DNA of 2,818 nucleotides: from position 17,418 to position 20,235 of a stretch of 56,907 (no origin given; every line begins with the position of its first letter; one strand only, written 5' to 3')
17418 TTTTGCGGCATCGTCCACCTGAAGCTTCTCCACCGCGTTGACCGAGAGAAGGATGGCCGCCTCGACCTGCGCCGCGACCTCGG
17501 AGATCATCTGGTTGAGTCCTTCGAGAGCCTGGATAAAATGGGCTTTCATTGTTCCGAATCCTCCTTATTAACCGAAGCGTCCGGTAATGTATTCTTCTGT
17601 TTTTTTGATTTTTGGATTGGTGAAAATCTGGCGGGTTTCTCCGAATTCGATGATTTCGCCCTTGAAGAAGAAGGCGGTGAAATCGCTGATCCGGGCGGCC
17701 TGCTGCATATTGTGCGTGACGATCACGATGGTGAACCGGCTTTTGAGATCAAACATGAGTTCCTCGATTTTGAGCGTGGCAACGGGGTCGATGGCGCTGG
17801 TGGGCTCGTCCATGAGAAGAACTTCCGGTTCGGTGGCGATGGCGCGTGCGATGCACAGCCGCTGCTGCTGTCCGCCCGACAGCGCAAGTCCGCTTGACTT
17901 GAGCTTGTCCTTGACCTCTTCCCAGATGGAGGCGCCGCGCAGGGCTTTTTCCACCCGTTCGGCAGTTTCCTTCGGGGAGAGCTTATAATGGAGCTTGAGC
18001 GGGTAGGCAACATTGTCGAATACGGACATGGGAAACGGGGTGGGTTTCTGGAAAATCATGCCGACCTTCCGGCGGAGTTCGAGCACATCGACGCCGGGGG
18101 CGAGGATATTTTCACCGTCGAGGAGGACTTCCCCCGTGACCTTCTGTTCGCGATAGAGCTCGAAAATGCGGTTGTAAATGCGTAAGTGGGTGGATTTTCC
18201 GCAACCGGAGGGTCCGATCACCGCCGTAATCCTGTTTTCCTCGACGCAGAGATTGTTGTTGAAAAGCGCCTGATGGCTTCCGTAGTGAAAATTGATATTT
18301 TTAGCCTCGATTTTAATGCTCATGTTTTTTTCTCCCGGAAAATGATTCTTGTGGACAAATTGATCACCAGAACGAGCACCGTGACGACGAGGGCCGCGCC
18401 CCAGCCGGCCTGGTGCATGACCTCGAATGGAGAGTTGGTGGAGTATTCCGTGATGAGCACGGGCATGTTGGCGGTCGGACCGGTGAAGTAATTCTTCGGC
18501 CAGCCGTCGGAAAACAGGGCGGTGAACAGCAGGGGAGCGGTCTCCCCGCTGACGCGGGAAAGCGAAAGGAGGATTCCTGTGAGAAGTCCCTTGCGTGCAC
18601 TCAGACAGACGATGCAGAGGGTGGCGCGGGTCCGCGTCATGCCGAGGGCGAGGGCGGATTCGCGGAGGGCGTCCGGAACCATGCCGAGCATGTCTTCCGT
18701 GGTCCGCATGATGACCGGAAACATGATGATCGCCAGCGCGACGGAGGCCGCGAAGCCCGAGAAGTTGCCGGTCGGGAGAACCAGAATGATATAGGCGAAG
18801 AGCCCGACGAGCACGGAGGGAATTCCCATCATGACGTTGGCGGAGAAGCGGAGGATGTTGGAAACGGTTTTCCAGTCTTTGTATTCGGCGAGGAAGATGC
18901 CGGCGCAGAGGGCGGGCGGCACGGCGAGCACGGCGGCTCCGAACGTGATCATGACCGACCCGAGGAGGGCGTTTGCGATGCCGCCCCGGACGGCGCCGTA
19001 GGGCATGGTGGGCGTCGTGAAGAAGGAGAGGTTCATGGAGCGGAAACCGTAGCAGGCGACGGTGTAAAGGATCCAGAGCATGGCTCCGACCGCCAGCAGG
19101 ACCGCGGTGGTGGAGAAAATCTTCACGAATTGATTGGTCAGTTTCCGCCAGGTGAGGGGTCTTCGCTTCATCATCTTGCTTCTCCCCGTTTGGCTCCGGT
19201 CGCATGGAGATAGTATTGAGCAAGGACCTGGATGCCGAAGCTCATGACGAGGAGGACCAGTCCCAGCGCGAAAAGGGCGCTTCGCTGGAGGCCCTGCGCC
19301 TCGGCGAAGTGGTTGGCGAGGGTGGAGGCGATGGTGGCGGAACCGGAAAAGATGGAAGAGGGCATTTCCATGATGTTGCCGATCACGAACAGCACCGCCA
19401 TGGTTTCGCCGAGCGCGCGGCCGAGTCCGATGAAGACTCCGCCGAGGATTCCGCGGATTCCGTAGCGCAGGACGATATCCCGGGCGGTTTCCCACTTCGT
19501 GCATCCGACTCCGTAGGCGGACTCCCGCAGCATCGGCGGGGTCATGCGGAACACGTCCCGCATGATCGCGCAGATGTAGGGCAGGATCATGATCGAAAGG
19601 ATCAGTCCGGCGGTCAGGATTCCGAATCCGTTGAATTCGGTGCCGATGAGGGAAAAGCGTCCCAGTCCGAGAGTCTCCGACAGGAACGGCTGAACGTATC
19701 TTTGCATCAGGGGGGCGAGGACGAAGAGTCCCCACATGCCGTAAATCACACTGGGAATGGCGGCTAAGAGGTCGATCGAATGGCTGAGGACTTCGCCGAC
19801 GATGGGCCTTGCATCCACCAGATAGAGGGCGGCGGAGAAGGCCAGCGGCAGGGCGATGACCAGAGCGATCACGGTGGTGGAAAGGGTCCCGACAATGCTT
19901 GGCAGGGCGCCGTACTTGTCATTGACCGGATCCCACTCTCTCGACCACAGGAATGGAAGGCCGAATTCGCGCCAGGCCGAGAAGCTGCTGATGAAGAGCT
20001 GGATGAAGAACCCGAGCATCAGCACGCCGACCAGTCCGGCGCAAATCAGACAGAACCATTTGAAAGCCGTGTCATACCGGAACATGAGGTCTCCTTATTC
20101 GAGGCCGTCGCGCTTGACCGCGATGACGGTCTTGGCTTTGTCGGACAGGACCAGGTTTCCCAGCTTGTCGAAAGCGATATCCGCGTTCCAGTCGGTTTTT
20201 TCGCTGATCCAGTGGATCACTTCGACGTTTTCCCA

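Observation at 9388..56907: One gene-order rule used four times: local regulator, then an HX9DG prepilin-like gene, then a giant exported glycan enzyme (a pseudopilin-centred PUL-like module)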

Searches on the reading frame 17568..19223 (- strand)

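Call 7: search_protein_families(library=pfam, proteins=[window:17568-19223:-], max_evalue=0.001)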
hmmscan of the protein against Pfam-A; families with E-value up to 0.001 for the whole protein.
window:17568-19223:- (551 aa): 3 families
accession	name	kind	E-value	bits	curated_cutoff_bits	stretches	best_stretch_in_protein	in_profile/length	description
PF00005.33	ABC_tran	-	3e-29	102.8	25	1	322-476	3-137/137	ABC transporter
PF13304.12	AAA_21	-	2.5e-07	31.5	27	0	447-506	237-300/304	AAA domain, putative AbiEii toxin, Type IV TA system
PF02463.25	SMC_N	-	0.00062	19.7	40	0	432-519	131-212/220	RecF/RecN/SMC N terminal domain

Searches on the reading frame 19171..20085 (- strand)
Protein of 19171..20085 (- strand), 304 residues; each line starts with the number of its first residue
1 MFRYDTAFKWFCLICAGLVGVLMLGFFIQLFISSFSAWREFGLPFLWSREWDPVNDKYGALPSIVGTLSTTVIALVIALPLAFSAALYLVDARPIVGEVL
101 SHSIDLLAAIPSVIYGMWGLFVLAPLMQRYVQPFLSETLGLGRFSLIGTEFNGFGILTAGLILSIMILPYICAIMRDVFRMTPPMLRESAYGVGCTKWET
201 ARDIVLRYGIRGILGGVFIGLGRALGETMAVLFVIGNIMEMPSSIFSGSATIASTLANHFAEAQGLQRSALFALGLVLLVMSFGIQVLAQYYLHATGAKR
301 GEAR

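Call 7: search_protein_families(library=pfam, proteins=[window:19171-20085:-], max_evalue=0.001)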
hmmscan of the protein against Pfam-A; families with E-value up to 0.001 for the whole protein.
window:19171-20085:- (304 aa): 1 family
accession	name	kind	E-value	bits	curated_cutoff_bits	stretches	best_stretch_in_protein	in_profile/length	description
PF00528.27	BPD_transp_1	-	1.6e-14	54.5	26.4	1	79-291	2-177/184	Binding-protein-dependent transport system inner membrane component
